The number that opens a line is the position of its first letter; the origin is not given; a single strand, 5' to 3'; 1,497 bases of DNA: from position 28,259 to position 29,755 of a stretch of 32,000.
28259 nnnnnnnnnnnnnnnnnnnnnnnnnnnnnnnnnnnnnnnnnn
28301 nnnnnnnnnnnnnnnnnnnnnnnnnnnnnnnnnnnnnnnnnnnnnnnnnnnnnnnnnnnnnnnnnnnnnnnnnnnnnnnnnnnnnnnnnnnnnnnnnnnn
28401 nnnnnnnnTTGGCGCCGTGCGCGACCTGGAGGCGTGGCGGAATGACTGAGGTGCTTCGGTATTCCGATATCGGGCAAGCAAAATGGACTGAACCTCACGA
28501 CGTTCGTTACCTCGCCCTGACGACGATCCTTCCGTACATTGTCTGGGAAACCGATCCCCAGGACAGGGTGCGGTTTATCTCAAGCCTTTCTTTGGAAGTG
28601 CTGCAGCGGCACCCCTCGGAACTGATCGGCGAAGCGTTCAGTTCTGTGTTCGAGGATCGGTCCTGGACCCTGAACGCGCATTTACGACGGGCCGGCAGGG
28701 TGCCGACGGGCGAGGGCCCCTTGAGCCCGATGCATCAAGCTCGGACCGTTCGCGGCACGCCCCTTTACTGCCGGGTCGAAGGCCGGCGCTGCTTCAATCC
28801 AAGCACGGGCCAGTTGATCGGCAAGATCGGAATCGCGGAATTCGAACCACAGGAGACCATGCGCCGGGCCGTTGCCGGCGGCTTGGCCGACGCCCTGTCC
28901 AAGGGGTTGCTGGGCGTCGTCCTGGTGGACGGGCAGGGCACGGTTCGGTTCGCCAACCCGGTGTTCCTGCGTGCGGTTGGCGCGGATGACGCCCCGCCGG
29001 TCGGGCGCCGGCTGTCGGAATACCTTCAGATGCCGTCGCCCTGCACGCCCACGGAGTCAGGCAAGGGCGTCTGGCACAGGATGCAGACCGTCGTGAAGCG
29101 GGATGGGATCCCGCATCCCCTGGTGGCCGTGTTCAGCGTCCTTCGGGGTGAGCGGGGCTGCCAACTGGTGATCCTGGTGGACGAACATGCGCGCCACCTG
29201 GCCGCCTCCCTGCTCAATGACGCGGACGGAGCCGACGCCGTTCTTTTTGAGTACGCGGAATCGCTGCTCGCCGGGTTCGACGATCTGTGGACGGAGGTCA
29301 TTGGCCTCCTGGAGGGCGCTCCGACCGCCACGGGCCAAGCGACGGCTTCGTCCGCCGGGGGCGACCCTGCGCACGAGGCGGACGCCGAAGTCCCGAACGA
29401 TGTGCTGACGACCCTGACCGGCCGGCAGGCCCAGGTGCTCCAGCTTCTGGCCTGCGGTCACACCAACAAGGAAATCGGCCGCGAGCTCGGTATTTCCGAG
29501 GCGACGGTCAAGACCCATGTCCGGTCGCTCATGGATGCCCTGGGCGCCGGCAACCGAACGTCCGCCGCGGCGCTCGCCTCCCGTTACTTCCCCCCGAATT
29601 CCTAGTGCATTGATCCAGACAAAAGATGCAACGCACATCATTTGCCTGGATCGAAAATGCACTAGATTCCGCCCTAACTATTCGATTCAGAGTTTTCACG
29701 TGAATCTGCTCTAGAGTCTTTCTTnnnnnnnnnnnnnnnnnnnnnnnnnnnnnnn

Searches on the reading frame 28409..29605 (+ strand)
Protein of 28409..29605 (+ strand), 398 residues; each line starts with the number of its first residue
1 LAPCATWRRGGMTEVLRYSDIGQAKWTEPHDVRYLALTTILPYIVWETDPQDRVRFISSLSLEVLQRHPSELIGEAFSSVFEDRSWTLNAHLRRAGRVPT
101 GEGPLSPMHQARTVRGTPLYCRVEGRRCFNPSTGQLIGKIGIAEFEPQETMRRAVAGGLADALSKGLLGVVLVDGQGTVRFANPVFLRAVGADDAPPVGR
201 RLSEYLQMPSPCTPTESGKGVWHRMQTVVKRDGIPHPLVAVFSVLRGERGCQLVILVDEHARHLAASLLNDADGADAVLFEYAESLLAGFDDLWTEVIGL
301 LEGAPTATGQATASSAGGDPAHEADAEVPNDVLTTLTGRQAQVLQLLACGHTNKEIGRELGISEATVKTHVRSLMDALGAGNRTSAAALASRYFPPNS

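Call 6: search_protein_families(library=pfam, proteins=[window:28409-29605:+], max_evalue=0.001)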
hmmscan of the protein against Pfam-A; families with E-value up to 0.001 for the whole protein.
window:28409-29605:+ (398 aa): 8 families
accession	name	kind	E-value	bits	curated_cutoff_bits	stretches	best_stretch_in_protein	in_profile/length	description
PF00196.25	GerE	-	2.1e-17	62.9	23.5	1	335-390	2-57/57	Bacterial regulatory proteins, luxR family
PF08281.18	Sigma70_r4_2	-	2.6e-07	30.6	25.7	1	332-371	7-47/54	Sigma-70, region 4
PF08448.16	PAS_4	-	4.3e-07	30.6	23.1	0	169-208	7-46/110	PAS fold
PF04545.22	Sigma70_r4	-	9.4e-06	25.5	24.1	1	333-373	2-43/50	Sigma-70, region 4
PF13384.12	HTH_23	-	1.8e-05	24.9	24.6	1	339-368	6-35/50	Homeodomain-like domain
PF00989.32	PAS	-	6e-05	23.5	22.6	0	169-249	13-100/113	PAS fold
PF13412.12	HTH_24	-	6.9e-05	22.8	21.9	1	350-376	17-43/48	Winged helix-turn-helix DNA-binding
PF13518.12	HTH_28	-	0.00044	20.7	25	1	340-372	2-34/52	Helix-turn-helix domain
